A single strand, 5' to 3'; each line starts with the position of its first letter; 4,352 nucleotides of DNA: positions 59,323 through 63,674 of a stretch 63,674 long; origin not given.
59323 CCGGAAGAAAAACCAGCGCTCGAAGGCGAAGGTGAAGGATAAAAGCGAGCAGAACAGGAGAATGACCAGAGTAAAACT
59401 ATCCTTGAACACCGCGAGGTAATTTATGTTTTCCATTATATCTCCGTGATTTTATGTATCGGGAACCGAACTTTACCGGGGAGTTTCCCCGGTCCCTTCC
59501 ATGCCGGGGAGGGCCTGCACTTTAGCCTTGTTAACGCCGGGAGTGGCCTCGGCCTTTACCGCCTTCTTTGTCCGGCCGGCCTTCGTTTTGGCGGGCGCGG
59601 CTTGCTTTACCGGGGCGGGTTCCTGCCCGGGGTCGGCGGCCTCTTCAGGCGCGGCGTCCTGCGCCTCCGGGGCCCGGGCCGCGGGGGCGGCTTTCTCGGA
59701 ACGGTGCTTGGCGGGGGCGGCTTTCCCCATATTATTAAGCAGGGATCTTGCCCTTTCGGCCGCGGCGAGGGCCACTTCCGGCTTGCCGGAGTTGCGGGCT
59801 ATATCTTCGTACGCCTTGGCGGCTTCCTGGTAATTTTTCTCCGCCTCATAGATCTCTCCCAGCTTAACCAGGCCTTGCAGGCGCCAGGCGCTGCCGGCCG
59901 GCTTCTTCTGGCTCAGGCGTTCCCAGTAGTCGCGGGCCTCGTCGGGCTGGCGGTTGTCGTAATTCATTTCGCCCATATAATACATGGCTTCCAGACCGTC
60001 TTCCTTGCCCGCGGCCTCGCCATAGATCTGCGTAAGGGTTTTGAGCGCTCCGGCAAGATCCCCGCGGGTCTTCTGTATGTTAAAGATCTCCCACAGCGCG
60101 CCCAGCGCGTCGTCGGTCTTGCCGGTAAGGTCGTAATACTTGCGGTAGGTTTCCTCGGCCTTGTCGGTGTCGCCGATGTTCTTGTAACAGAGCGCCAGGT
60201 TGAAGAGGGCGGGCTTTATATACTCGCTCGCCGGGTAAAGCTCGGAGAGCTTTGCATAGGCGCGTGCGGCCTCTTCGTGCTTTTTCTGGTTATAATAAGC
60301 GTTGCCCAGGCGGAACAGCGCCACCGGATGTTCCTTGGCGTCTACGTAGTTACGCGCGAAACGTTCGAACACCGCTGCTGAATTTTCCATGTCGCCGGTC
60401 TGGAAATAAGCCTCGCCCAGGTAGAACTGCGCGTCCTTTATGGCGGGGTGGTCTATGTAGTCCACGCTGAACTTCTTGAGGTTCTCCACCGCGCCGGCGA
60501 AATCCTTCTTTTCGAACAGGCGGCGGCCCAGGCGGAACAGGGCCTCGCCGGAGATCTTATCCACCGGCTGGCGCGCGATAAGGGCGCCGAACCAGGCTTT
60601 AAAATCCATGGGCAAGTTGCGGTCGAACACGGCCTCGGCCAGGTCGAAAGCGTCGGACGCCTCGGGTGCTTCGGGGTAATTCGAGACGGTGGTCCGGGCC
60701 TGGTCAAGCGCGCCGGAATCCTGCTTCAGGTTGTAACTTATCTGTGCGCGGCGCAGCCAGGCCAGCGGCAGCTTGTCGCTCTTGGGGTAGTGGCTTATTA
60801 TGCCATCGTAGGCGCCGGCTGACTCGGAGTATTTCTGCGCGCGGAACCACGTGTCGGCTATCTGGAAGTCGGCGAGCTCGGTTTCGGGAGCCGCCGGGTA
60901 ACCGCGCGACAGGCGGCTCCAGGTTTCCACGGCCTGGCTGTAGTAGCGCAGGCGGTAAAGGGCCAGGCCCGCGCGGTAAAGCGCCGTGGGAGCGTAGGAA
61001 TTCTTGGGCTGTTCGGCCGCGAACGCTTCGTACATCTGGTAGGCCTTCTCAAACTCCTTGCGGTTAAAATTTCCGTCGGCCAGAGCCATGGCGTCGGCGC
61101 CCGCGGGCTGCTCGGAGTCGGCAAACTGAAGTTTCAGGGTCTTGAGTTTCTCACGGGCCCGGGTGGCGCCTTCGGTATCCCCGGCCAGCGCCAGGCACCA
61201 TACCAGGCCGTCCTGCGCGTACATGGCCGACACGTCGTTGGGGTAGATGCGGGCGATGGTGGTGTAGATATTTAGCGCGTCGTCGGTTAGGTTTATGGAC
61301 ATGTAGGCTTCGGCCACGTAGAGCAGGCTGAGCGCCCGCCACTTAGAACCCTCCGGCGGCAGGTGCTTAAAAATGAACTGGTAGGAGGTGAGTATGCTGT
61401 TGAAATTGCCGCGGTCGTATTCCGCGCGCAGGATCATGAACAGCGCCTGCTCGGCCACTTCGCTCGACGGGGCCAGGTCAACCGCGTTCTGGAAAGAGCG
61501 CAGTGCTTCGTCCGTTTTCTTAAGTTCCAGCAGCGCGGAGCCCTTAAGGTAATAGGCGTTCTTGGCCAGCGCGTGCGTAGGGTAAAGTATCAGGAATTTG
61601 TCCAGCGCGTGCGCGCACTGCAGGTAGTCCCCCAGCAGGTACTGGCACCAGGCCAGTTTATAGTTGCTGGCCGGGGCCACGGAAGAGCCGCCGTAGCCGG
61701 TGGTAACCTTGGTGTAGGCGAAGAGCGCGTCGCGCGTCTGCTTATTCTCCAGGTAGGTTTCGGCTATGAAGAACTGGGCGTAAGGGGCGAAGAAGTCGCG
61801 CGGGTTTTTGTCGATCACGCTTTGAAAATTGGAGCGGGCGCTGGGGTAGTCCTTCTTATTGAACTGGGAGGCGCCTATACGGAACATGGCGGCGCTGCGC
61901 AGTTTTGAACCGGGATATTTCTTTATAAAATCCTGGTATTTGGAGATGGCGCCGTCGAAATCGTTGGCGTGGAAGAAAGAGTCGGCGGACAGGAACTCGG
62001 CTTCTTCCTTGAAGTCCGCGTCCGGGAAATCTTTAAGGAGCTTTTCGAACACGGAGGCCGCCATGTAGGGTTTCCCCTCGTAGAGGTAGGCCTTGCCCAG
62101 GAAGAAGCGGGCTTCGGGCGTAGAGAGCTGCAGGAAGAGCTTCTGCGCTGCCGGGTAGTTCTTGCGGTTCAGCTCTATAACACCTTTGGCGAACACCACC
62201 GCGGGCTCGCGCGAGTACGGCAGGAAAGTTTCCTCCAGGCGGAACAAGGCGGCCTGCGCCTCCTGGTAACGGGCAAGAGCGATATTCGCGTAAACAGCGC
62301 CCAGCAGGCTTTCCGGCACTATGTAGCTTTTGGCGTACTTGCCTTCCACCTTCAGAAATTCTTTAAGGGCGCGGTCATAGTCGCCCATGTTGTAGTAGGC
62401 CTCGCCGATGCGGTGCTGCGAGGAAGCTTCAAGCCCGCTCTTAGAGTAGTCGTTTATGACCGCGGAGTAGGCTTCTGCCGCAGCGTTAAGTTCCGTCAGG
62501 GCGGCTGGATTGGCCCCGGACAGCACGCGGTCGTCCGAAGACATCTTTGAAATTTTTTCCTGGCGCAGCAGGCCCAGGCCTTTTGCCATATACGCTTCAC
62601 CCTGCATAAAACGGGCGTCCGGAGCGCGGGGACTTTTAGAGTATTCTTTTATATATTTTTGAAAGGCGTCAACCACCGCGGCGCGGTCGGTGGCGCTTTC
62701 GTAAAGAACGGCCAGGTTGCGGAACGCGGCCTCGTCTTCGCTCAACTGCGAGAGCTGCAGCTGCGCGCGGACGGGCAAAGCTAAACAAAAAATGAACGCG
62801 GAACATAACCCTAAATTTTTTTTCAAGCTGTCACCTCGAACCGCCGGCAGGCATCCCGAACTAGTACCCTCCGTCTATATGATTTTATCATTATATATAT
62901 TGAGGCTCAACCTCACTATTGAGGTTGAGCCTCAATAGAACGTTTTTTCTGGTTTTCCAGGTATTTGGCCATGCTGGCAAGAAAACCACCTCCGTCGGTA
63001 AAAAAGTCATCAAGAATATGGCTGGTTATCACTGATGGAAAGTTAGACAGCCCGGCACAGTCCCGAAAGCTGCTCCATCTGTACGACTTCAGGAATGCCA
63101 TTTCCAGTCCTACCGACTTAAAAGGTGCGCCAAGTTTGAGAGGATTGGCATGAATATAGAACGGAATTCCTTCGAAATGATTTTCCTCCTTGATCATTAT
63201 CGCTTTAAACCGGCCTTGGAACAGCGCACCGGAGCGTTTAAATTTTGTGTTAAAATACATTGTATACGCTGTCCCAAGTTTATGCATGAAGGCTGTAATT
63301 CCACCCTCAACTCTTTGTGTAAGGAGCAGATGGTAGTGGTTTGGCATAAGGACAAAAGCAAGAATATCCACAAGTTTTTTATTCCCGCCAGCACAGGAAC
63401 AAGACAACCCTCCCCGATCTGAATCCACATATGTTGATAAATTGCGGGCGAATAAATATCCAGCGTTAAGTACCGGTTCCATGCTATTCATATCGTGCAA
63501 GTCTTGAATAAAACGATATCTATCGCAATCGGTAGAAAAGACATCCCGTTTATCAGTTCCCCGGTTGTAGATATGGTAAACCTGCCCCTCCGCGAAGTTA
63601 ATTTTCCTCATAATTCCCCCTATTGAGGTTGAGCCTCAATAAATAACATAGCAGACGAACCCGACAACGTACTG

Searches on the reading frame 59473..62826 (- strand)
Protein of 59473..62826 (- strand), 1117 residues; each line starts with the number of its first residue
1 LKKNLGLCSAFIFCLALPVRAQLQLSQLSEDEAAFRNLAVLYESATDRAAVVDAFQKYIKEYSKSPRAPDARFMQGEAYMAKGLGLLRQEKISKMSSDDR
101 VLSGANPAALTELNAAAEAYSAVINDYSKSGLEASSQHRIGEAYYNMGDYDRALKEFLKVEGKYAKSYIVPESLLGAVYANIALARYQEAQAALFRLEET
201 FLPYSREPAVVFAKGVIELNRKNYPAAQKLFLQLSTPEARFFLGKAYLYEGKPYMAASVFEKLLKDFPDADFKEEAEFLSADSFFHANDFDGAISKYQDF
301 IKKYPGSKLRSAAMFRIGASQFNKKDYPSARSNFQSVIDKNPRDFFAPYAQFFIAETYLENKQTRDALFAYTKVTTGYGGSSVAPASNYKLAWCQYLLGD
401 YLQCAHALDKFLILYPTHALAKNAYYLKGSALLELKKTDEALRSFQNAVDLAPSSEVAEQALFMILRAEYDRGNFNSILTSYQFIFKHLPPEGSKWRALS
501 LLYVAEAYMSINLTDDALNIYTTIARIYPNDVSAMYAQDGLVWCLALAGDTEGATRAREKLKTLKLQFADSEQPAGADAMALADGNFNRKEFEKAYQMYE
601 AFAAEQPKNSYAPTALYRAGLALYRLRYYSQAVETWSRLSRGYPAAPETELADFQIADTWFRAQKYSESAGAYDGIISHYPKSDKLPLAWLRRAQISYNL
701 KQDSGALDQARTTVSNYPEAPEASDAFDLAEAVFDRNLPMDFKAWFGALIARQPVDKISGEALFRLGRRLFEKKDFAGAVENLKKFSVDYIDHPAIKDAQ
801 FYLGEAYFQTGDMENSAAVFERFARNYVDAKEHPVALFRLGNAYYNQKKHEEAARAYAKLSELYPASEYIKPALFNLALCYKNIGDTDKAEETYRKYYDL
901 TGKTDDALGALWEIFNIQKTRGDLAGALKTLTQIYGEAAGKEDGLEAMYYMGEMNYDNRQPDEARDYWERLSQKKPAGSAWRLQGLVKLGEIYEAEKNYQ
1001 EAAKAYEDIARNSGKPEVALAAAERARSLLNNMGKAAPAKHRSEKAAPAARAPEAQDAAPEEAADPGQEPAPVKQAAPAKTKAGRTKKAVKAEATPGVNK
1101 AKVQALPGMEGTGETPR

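Call 33: search_protein_families(library=pfam, proteins=[window:59473-62826:-], max_evalue=0.1)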
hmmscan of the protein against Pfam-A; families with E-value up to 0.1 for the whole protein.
window:59473-62826:- (1117 aa): 26 families (the best 25 are shown)
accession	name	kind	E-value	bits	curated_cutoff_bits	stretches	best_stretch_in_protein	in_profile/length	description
PF13174.12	TPR_6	-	1.2e-62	204.8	26.3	10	836-867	2-33/33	Tetratricopeptide repeat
PF07719.23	TPR_2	-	1.1e-52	172.2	27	8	836-866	3-33/34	Tetratricopeptide repeat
PF13432.12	TPR_16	-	1.4e-34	118.5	32.7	8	765-827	2-61/65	Tetratricopeptide repeat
PF13428.12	TPR_14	-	7.3e-30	100.8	23.5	0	835-870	2-37/44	Tetratricopeptide repeat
PF13525.12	YfiO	-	4.6e-28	98.8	25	5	761-849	6-94/203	Outer membrane lipoprotein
PF00515.34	TPR_1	-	1.4e-27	94.7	27.8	4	424-454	3-33/34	Tetratricopeptide repeat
PF13181.12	TPR_8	-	2.9e-26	89.8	25.7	4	873-900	3-30/34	Tetratricopeptide repeat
PF09976.15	TPR_21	-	8.6e-19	68.5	25.5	3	311-459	39-181/193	Tetratricopeptide repeat-like domain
PF13424.12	TPR_12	-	4.4e-18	65.7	30.1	3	836-900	5-74/77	Tetratricopeptide repeat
PF14559.12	TPR_19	-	9.6e-18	64.7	25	0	831-869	22-60/68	Tetratricopeptide repeat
PF12895.13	ANAPC3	-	6.7e-17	62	27.2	1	361-447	2-81/82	Anaphase-promoting complex, cyclosome, subunit 3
PF13176.12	TPR_7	-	3.7e-14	52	27.9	1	873-899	1-27/36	Tetratricopeptide repeat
PF10602.15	RPN7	-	7.4e-11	42.5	29.6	2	124-235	23-140/174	26S proteasome subunit RPN7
PF13512.12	TPR_18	-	1.5e-09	38.6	21.9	2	349-437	11-99/145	Tetratricopeptide repeat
PF25064.1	ARM_TT21_5th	-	1.4e-07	32.2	27.8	0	274-306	1-33/117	TT21 fifth ARM repeats domain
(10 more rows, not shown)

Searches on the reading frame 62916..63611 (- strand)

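Call 33: search_protein_families(library=pfam, proteins=[window:62916-63611:-], max_evalue=0.1)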
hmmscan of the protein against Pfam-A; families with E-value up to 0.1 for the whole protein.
window:62916-63611:- (231 aa): 1 family
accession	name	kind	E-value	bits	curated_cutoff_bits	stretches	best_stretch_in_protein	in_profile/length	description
PF01797.21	Y1_Tnp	-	4.7e-08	33.6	23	1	78-155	38-120/121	Transposase IS200 like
